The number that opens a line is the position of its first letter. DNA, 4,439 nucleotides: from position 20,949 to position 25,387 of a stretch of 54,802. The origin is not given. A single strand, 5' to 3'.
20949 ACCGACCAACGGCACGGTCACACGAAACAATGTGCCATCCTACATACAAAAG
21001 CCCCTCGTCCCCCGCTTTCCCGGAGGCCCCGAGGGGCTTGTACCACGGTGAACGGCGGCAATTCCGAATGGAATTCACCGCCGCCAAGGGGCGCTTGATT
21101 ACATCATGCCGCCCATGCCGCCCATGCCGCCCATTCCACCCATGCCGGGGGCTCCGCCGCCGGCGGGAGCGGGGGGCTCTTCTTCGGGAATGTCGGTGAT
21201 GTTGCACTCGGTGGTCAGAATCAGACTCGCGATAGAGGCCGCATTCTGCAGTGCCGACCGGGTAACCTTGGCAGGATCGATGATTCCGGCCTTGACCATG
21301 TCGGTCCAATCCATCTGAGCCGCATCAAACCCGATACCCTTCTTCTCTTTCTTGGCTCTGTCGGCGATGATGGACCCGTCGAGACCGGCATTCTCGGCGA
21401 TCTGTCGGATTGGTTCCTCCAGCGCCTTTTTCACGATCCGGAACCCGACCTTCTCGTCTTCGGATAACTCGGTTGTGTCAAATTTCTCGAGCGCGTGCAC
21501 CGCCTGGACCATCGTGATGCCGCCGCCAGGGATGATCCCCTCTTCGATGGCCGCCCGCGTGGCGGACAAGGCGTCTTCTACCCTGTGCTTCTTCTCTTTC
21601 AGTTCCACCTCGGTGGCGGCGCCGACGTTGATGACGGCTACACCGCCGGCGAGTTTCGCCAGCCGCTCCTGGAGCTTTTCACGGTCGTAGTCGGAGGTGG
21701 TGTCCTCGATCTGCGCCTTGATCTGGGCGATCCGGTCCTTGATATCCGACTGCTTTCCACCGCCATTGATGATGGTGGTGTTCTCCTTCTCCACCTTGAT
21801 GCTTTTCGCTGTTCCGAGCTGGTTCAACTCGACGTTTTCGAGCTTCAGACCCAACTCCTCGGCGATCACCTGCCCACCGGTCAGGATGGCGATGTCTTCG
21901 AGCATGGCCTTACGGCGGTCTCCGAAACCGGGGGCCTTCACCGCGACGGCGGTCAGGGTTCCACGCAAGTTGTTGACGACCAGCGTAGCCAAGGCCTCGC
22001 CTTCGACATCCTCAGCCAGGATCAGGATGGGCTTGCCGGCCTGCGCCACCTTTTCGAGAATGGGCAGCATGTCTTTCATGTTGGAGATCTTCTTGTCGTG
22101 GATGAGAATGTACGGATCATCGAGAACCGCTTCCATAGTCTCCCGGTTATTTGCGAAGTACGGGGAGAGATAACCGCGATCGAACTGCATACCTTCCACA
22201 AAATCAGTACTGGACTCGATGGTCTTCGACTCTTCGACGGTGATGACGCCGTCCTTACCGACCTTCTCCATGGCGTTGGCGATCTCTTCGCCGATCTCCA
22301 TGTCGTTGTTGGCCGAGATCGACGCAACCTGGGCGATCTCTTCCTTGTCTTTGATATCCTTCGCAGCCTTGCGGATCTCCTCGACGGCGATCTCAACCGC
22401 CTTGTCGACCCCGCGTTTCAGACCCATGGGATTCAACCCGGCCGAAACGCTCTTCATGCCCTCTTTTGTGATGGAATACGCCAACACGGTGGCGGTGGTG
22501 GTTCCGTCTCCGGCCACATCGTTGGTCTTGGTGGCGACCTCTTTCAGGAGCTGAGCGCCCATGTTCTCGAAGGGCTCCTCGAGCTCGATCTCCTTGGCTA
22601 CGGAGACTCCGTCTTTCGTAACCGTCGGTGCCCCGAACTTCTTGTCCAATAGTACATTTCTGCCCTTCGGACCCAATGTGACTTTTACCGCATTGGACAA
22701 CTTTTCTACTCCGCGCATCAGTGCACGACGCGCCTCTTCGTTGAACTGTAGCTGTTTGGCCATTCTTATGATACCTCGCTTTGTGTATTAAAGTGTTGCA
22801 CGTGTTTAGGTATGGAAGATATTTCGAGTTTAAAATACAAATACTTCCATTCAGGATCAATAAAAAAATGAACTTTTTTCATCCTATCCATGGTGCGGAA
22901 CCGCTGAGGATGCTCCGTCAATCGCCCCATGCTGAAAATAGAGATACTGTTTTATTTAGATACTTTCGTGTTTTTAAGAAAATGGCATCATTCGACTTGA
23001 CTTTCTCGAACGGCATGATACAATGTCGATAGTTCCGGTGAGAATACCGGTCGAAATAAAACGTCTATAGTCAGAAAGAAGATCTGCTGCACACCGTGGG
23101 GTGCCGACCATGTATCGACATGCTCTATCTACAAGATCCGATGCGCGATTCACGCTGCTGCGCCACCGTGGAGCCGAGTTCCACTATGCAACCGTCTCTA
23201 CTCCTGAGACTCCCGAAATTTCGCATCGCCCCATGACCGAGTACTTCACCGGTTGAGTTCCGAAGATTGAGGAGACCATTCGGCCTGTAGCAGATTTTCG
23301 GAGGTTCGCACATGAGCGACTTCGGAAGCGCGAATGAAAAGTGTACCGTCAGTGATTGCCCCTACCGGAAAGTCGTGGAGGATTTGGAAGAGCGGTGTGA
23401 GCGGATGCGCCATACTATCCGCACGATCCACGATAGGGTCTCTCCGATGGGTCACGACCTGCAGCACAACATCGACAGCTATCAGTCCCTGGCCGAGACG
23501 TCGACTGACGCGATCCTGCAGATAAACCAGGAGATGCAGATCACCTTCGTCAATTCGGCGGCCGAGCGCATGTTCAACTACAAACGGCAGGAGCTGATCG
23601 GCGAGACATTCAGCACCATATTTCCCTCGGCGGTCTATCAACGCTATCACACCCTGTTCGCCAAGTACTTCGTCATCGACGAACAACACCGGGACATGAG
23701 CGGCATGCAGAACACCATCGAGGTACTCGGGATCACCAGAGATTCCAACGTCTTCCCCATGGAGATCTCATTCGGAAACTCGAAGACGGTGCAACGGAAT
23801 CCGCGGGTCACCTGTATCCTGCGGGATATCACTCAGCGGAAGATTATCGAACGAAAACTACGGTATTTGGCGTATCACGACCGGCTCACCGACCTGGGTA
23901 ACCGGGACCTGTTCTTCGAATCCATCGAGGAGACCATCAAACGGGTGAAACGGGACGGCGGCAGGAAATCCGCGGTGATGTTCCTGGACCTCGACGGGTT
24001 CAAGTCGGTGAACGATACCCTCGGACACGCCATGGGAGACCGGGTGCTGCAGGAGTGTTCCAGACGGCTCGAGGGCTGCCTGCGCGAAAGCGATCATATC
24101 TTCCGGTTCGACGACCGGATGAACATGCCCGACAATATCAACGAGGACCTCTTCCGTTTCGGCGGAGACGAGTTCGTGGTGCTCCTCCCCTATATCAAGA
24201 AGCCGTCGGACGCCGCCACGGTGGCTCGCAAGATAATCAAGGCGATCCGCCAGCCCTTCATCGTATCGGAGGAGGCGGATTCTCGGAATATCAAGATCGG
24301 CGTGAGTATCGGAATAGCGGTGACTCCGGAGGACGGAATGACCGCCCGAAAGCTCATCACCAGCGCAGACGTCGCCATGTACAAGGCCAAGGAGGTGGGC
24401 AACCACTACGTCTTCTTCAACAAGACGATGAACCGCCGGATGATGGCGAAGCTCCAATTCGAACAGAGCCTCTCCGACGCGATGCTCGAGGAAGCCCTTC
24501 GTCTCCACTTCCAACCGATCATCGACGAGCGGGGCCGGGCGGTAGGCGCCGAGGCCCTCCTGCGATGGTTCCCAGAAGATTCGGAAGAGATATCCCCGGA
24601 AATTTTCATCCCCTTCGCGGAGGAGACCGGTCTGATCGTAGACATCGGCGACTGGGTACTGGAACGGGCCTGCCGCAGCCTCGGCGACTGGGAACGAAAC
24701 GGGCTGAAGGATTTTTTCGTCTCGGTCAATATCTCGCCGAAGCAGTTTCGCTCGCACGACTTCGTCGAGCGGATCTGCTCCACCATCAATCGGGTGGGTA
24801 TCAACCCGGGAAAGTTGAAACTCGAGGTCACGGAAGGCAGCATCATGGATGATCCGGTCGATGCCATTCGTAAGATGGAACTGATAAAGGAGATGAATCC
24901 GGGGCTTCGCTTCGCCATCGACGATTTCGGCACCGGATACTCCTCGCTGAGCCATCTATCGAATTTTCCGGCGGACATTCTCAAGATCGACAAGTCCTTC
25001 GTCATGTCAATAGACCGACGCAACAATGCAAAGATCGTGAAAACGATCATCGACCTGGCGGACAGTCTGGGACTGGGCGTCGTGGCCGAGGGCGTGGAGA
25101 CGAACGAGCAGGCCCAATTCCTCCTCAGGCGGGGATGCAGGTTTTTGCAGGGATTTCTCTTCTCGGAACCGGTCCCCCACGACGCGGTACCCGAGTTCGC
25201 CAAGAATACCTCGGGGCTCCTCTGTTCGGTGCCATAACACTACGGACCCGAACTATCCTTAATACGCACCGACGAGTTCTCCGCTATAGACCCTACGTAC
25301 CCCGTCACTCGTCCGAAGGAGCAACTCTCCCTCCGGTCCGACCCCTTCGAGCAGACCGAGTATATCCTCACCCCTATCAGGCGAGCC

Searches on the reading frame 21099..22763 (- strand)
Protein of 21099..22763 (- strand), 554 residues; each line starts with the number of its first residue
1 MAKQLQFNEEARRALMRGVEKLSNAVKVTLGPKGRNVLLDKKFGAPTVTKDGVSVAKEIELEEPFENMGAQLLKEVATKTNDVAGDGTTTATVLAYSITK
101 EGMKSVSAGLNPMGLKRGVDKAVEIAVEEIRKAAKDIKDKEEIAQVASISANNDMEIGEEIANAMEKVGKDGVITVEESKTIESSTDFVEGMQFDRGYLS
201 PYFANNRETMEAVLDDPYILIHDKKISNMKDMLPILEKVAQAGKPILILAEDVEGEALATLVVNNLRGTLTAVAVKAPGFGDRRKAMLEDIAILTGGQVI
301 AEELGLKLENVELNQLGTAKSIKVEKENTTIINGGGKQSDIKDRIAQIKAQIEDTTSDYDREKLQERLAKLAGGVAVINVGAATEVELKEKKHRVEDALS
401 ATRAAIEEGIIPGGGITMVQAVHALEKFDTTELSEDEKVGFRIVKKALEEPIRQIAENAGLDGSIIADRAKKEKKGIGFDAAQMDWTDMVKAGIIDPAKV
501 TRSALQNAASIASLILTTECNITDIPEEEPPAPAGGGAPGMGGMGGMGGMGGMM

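Call 18: search_protein_families(library=pfam, proteins=[window:21099-22763:-], max_evalue=0.00001)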
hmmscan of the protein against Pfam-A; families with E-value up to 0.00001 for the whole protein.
window:21099-22763:- (554 aa): 1 family
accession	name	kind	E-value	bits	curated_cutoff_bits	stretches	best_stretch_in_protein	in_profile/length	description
PF00118.29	Cpn60_TCP1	-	3e-82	277.3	34.3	1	22-522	1-486/490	TCP-1/cpn60 chaperonin family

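Call 19: find_related_loci(query=window:21099-22763:-, collection=genome_contigs, flank=1000)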
Query window:21099-22763:- (554 aa) in genome_contigs; peptide patterns used: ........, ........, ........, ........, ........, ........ (x = any residue, [..] = any of these).
600 stretches matched a pattern (row limit reached: there are more); 597 encode a relative of the query (tblastn E <= 1e-3); the best 80 are kept; 80 distinct loci.
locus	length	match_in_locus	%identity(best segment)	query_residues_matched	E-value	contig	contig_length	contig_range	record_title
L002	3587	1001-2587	84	1-529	0e+0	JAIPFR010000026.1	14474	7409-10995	MAG: Spirochaetia bacterium isolate Tobar13.5m-G43 Tobar13-5m-C4801, whole genome shotgun sequence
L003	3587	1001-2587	82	1-529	0e+0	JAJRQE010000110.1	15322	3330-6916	MAG: Spirochaetes bacterium isolate Dive100_bin10.36 k141_267454, whole genome shotgun sequence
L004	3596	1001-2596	82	1-532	0e+0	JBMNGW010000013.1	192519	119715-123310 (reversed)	MAG: Sphaerochaetaceae bacterium isolate SBF912LR0HQ0093 contig_54099, whole genome shotgun sequence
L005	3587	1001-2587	83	1-529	0e+0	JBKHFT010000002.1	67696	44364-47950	MAG: Alkalispirochaeta sp. isolate D1M05_7 NODE_104_length_67696_cov_6.952632, whole genome shotgun sequence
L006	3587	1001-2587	81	1-529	0e+0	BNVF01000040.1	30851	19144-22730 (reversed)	Spirochaetia bacterium MS502-93 DNA, sequence040, whole genome shotgun sequence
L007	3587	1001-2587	80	1-529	0e+0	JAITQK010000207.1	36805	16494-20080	MAG: Treponema sp. isolate Pq454_bin73 k119_589549, whole genome shotgun sequence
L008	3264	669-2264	80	1-532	0e+0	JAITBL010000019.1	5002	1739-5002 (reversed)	MAG: Treponema sp. isolate Ncb351_bin84 k119_4646527, whole genome shotgun sequence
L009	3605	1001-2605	80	1-535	0e+0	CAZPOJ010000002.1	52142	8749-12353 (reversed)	MAG TPA_asm: uncultured Sphaerochaeta sp. isolate binchicken_co88_340 genome assembly, contig: NODE_596_length_52142_cov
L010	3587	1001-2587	80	1-529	0e+0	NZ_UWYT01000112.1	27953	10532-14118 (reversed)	Olavius algarvensis spirochete endosymbiont isolate 1, whole genome shotgun sequence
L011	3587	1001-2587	80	1-529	0e+0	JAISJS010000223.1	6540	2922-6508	MAG: Treponema sp. isolate Hs463_bin133 k119_2879007, whole genome shotgun sequence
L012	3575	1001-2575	81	1-525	0e+0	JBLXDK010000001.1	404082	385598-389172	MAG: Sphaerochaeta sp. isolate ES20-06 S20maxbin_out.014RE.5K@1, whole genome shotgun sequence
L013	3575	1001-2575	81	1-525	0e+0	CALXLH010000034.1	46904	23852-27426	MAG: uncultured Spirochaetaceae bacterium isolate E16__bin24 genome assembly, contig: E16__k127_1906787, whole genome sh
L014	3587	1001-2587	79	1-529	0e+0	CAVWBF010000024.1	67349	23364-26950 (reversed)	MAG: uncultured Spirochaetota bacterium isolate MFD03726.bin.4.276 genome assembly, contig: contig_71786, whole genome s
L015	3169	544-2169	78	1-544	0e+0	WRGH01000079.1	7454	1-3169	MAG: Brevinematales bacterium isolate Nc150P3bin10 JGI20170J26628_10005037, whole genome shotgun sequence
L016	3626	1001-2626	78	1-544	0e+0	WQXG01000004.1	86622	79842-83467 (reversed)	MAG: Treponema sp. isolate Emb289P3bin141 Ga0123356_10000116, whole genome shotgun sequence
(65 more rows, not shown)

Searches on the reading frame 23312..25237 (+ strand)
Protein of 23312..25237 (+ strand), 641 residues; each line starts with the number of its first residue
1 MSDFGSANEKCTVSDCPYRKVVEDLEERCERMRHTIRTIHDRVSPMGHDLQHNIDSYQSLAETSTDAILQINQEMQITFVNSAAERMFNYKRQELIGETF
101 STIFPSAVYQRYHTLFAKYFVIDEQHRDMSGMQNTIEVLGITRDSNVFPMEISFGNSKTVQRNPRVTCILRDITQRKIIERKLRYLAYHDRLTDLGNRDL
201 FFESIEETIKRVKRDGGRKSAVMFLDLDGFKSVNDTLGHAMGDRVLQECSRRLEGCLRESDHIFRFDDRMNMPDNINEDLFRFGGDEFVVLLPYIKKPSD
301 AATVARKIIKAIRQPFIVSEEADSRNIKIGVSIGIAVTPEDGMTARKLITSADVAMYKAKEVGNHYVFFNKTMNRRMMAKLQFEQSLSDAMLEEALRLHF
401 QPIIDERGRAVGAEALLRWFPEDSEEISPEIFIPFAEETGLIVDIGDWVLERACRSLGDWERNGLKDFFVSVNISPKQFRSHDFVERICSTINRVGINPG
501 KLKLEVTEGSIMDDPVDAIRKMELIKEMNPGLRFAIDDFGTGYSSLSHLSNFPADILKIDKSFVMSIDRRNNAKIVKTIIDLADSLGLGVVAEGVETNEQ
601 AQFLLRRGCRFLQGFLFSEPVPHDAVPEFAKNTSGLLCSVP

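Call 18: search_protein_families(library=pfam, proteins=[window:23312-25237:+], max_evalue=0.00001)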
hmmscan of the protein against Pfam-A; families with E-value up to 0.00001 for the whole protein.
window:23312-25237:+ (641 aa): 7 families
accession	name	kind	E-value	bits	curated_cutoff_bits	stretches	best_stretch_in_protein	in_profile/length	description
PF00563.25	EAL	-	3e-67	226.9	31.3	1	385-620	2-236/236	EAL domain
PF00990.26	GGDEF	-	1.9e-41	142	23.8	2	187-267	1-80/161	Diguanylate cyclase, GGDEF domain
PF13426.13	PAS_9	-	2.5e-10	41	27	1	66-175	2-103/103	PAS domain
PF00989.32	PAS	-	7.4e-09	36.1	22.6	1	57-114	3-64/113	PAS fold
PF13188.13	PAS_8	-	7.5e-08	32.5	21.8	1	57-106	3-49/65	PAS domain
PF24820.1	Diguanyl_cycl_sensor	-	7.6e-08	32.7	28.1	1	63-172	4-109/109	Diguanylate cyclase-like sensor domain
PF08448.16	PAS_4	-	2e-07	31.6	23.1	1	62-117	2-57/110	PAS fold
